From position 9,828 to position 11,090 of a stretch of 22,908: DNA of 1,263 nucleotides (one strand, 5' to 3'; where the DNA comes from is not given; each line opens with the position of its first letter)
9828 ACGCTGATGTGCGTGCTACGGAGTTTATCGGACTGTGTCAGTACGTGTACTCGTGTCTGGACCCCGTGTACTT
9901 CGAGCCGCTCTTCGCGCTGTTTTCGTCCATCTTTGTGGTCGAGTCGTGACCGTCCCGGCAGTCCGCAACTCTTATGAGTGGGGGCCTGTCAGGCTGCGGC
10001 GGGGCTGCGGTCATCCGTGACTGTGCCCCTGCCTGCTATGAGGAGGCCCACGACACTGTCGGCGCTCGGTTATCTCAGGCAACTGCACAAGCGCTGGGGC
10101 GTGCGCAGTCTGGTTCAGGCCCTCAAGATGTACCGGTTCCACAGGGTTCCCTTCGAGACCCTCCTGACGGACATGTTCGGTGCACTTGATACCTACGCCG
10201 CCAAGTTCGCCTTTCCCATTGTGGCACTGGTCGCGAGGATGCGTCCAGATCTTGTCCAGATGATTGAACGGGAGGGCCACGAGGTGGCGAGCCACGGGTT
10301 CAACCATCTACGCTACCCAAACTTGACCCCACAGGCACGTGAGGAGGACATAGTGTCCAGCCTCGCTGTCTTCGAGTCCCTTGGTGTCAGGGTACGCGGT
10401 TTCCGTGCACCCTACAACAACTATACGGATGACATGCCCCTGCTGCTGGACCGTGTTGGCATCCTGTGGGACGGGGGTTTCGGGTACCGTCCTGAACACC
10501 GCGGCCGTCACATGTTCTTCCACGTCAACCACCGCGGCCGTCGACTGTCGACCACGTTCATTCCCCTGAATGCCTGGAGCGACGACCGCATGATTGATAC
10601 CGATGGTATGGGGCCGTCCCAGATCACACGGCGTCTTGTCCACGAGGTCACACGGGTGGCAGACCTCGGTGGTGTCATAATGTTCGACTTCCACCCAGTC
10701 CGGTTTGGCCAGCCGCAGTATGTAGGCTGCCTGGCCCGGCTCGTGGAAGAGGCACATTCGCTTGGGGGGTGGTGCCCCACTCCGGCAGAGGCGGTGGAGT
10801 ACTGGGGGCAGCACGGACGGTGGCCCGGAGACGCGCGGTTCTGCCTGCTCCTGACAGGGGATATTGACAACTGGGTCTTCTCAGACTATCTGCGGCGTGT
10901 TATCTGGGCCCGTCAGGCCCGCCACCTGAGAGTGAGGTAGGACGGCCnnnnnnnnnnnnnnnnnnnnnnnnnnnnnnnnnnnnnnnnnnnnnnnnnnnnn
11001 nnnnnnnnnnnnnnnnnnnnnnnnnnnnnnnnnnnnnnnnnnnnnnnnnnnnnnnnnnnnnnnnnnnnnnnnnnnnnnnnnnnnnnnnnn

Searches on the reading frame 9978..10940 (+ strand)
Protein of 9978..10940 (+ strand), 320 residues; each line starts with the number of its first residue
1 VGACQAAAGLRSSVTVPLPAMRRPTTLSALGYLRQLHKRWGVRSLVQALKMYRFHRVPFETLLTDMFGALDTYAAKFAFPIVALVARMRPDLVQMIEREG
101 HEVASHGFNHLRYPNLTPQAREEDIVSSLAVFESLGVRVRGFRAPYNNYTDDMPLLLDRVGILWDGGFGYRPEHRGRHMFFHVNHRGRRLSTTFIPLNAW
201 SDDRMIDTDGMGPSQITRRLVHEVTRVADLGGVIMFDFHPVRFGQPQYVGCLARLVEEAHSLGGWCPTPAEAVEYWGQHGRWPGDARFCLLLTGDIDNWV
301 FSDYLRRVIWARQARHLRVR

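Call 3: search_protein_families(library=pfam, proteins=[window:9978-10940:+])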
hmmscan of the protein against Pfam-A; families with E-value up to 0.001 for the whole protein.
window:9978-10940:+ (320 aa): 2 families
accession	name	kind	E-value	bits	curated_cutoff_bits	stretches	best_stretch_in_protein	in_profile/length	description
PF01522.26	Polysacc_deac_1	-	4e-14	53.1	23.1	1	61-161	19-120/124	Polysaccharide deacetylase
PF10096.14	DUF2334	-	0.00088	19.4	26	0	91-242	54-190/203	Uncharacterized protein conserved in bacteria (DUF2334)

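Call 4: search_protein_families(library=ncbifam, proteins=[window:9978-10940:+])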
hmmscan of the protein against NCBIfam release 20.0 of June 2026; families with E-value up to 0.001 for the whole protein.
window:9978-10940:+ (320 aa): 7 families
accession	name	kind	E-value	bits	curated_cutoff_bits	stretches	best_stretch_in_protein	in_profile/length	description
TIGR03006.1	pepcterm_polyde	equivalog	1.6e-15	57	276.2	1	67-170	40-141/272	XrtA system polysaccharide deacetylase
TIGR02764.1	spore_ybaN_pdaB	equivalog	8.3e-10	38.7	237.4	1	55-152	13-111/191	polysaccharide deacetylase family sporulation protein PdaB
TIGR04243.1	nodulat_NodB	equivalog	3.2e-08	33.3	240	1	69-154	23-110/197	chitooligosaccharide deacetylase NodB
TIGR03212.1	uraD_N-term-dom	equivalog_domain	7.3e-07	28.5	424.6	1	82-277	98-292/297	allantoinase PuuE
TIGR02873.1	spore_ylxY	hypoth_equivalog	2.9e-05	23.5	391.5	1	63-152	100-190/268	probable sporulation protein, polysaccharide deacetylase family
NF045821.1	PgAcgDacpgdA1_Bac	equivalog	6.1e-05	22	400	1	63-150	103-191/282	peptidoglycan-N-acetylglucosamine deacetylase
NF045820.1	PgAcgDacpgdA_Strep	equivalog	9e-05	21.4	800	1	66-165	286-386/463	peptidoglycan-N-acetylglucosamine deacetylase PgdA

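Call 77: find_homologous_proteins(query=window:9978-10940:+, max_evalue=1e-10)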
Query window:9978-10940:+ (320 aa): 220 proteins with E <= 1e-10 among 7308 candidates; the best 120 are listed. Only proteins of 176 to 560 residues were searched: fused or split forms outside these lengths cannot appear, so this answer is no evidence that the protein stands alone or is whole; lengths 'longer' or 'shorter' looks for them.
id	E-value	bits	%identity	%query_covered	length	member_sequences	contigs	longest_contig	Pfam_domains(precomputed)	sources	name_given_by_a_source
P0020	5.2e-212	721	100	96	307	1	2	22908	PF01522.27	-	-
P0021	2.9e-131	456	65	90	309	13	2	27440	PF01522.27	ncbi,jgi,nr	ncbi:MAG: hypothetical protein DRO93_04925 [Candidatus Thorarchaeota archaeon]|nr:MAG: hypothetical 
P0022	1.8e-126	440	65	89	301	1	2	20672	PF01522.27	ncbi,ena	-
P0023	2.1e-125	436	61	91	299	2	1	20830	PF10096.15,PF01522.27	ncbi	-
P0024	1.0e-124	434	61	90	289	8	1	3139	PF10096.15,PF01522.27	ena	-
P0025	1.9e-121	423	59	90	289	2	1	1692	PF10096.15,PF01522.27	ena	-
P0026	7.4e-121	421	58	90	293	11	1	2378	PF10096.15,PF01522.27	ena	-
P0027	1.9e-120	420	61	88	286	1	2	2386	PF10096.15,PF01522.27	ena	-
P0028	1.1e-119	418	59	90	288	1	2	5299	PF10096.15,PF01522.27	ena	-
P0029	1.4e-119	417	66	85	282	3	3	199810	PF10096.15,PF01522.27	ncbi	ncbi:MAG: polysaccharide deacetylase family protein [Candidatus Thorarchaeota archaeon]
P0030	4.4e-119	416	61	89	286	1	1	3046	PF10096.15,PF01522.27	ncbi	-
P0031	9.2e-119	414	58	90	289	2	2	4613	PF10096.15,PF01522.27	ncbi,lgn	-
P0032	1.6e-118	414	59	88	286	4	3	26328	PF10096.15,PF01522.27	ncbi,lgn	-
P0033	2.7e-118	413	61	90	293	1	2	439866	PF10096.15,PF01522.27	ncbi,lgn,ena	-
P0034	1.0e-117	411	59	90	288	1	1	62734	PF10096.15,PF01522.27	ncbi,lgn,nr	ncbi:DUF2334 domain-containing protein [Candidatus Thorarchaeota archaeon]|nr:MAG: DUF2334 domain-co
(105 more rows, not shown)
